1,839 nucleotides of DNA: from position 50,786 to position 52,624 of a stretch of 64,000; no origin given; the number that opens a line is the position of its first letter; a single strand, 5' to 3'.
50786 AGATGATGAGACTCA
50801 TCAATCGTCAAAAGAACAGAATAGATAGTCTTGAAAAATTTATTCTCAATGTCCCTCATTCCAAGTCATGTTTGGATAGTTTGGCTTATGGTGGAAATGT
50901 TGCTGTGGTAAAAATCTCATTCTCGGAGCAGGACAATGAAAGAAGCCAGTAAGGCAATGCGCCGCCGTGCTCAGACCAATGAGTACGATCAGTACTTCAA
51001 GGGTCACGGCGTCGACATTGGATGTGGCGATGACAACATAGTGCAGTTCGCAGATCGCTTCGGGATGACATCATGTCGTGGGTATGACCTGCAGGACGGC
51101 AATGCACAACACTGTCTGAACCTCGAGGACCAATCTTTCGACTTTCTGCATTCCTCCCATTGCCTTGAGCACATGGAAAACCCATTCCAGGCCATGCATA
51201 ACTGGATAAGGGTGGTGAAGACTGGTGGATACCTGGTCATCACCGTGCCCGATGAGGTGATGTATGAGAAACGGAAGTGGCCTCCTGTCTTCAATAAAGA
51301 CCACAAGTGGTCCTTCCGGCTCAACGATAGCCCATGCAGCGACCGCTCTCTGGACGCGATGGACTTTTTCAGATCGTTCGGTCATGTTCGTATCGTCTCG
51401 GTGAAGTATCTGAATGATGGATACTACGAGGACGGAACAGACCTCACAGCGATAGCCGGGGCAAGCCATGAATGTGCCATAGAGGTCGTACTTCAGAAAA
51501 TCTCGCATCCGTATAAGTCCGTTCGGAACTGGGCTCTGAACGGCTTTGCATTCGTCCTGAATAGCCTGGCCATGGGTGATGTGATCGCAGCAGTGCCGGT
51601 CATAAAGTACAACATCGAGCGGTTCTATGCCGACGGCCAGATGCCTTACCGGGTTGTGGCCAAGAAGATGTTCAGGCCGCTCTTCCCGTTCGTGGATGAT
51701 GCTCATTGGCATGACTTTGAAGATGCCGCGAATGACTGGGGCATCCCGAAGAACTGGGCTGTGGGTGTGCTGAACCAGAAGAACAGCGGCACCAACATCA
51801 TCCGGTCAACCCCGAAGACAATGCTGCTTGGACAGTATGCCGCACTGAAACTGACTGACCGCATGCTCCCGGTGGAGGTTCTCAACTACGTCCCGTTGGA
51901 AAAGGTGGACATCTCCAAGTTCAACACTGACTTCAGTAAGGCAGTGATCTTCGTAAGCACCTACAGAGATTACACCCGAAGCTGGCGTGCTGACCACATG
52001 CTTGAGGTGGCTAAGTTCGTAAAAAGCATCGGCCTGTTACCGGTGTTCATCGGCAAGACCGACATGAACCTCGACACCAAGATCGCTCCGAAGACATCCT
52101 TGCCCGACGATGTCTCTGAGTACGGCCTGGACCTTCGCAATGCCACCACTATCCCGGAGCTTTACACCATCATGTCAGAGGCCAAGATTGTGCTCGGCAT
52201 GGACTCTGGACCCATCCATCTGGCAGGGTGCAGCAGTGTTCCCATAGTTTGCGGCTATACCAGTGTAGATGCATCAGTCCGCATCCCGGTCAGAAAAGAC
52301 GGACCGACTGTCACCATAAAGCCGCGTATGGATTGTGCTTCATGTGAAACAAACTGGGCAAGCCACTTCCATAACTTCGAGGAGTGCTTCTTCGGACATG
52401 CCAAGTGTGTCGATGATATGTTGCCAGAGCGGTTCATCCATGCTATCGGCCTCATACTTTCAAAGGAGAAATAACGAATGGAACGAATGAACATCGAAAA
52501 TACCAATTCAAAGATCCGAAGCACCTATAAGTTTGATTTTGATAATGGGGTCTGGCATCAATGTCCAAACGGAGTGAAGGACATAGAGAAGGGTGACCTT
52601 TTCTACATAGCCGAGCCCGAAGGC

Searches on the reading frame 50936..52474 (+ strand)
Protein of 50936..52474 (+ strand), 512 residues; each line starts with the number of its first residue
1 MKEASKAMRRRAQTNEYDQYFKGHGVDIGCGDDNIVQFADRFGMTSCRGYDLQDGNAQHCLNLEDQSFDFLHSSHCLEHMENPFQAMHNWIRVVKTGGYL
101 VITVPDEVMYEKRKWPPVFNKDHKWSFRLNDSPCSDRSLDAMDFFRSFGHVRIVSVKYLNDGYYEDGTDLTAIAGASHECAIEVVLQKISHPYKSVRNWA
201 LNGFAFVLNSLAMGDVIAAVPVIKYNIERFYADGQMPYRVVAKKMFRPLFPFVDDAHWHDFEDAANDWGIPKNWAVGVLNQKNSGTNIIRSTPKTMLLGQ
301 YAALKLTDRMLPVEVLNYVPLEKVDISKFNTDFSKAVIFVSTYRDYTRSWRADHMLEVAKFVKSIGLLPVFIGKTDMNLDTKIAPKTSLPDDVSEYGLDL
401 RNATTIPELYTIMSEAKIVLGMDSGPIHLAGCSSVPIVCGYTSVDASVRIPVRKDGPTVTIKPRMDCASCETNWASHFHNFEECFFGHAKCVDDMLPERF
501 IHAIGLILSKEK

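Call 52: search_protein_families(library=phrogs, proteins=[window:50936-52474:+], max_evalue=0.00001)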
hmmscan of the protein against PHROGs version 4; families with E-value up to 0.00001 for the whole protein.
window:50936-52474:+ (512 aa): 1 family
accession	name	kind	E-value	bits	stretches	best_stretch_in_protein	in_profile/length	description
phrog_22502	-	other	1.3e-06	29.3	1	40-110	111-181/276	methyltransferase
